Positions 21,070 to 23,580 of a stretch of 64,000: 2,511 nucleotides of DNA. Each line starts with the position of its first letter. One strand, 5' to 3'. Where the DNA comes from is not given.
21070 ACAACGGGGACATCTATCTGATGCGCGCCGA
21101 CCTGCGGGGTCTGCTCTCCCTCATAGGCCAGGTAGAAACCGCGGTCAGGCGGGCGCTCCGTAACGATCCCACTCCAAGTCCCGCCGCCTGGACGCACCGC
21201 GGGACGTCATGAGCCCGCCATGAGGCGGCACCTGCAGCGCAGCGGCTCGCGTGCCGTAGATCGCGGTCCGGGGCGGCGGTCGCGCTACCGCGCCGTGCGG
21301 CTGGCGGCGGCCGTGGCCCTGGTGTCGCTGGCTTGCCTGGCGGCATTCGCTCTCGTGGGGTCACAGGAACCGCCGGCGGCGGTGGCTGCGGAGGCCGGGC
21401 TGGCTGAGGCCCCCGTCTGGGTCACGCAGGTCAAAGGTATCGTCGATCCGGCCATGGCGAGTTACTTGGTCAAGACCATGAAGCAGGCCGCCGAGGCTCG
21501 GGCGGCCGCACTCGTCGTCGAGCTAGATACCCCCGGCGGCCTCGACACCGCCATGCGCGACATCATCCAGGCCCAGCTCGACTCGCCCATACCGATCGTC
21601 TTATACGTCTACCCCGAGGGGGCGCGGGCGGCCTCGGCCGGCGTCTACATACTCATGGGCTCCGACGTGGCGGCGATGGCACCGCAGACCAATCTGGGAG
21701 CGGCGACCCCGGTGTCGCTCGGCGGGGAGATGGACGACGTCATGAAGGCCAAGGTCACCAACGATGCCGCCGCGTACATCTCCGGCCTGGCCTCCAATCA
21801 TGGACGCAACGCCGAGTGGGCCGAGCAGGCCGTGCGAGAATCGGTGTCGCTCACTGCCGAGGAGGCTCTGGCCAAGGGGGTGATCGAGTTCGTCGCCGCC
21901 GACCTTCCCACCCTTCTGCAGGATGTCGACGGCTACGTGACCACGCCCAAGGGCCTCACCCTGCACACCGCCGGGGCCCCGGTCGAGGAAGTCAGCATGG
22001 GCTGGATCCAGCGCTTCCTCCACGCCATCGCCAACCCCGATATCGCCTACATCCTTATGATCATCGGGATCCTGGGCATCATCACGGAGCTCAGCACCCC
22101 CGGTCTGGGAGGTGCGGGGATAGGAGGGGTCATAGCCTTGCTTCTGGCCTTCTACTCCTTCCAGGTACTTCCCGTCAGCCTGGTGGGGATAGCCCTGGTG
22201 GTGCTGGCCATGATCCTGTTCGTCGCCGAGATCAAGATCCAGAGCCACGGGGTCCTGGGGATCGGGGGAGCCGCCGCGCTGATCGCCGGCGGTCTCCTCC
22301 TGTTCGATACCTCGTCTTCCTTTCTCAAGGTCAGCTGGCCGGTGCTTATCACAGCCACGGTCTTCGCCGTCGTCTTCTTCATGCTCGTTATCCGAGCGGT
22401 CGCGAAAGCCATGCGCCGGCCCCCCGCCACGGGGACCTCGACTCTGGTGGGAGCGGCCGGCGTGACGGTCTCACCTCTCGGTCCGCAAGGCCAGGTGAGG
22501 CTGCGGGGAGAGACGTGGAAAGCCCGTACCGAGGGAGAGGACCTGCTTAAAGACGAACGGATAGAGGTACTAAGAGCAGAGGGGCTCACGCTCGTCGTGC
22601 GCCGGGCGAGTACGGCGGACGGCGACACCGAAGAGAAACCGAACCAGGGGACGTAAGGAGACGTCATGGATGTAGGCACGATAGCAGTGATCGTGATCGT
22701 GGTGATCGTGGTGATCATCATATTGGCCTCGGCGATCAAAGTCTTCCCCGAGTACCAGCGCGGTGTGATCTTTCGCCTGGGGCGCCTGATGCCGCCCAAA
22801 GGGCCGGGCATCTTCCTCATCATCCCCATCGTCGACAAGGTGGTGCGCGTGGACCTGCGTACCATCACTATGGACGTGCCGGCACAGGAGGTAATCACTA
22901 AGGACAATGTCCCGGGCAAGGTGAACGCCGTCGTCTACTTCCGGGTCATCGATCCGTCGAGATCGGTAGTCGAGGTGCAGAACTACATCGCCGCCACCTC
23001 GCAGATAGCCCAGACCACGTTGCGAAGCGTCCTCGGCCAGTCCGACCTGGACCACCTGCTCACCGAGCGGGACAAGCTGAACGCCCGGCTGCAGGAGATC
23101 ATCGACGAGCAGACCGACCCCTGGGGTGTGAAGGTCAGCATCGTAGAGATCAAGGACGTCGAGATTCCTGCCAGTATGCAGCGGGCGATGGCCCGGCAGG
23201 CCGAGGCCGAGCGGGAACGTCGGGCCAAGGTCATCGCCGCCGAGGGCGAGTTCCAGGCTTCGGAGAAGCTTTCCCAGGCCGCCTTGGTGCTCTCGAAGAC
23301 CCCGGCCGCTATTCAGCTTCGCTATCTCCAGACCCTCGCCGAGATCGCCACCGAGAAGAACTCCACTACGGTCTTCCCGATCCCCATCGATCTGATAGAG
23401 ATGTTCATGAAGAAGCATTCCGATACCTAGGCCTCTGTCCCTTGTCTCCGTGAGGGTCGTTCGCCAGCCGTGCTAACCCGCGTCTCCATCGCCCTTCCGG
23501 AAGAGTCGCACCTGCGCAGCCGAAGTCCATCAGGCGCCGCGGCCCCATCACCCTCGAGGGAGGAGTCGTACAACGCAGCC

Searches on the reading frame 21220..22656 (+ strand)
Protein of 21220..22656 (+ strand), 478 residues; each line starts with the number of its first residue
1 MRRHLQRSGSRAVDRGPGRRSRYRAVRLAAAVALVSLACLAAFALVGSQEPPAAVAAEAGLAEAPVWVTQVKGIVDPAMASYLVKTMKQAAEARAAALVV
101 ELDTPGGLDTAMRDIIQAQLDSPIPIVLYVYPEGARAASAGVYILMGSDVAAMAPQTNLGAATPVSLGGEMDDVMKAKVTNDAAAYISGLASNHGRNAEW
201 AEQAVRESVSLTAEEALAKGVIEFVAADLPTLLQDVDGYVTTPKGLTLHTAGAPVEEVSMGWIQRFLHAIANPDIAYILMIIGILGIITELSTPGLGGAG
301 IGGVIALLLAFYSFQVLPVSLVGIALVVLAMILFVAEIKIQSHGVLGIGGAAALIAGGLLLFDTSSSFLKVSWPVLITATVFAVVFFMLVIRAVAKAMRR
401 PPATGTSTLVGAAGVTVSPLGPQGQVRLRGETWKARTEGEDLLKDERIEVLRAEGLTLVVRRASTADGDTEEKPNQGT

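Call 7: search_protein_families(library=ncbifam, proteins=[window:21220-22656:+], max_evalue=1e-12)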
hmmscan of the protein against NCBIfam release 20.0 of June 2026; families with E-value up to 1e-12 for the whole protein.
window:21220-22656:+ (478 aa): 0 families

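Call 10: search_protein_families(library=pfam, proteins=[window:21220-22656:+], max_evalue=0.0001)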
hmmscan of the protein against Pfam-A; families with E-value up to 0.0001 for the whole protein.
window:21220-22656:+ (478 aa): 3 families
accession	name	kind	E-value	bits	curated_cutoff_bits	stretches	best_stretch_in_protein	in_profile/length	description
PF24961.1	NfeD_membrane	-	7.9e-26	90.9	26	1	275-391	2-118/119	NfeD integral membrane domain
PF25145.1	NfeD1b_N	-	1e-18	68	40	1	66-215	2-145/189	NfeD1b, N-terminal domain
PF01957.25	NfeD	-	2.9e-16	59.8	29.1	1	408-462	3-57/57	NfeD-like C-terminal, partner-binding domain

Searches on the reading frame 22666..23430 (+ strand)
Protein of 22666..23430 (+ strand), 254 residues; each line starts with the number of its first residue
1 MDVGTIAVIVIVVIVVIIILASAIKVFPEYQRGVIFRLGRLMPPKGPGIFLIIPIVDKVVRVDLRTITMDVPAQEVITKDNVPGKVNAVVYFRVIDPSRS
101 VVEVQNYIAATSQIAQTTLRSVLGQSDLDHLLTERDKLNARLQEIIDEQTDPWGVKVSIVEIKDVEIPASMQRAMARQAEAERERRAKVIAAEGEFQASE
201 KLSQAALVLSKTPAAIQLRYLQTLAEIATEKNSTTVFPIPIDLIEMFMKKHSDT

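Call 7: search_protein_families(library=ncbifam, proteins=[window:22666-23430:+], max_evalue=1e-12)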
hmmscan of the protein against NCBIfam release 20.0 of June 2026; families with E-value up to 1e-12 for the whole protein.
window:22666-23430:+ (254 aa): 3 families
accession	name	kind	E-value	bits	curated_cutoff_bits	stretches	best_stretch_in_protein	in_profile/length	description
TIGR01933.1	hflK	equivalog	6.4e-20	71.7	159.4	1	25-199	2-177/261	FtsH protease activity modulator HflK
NF008181.0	PRK10930.1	equivalog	5.9e-15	55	660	1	7-200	80-274/419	FtsH protease activity modulator HflK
TIGR01932.1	hflC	equivalog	6.1e-15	54.9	134.4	0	8-136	4-144/318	protease modulator HflC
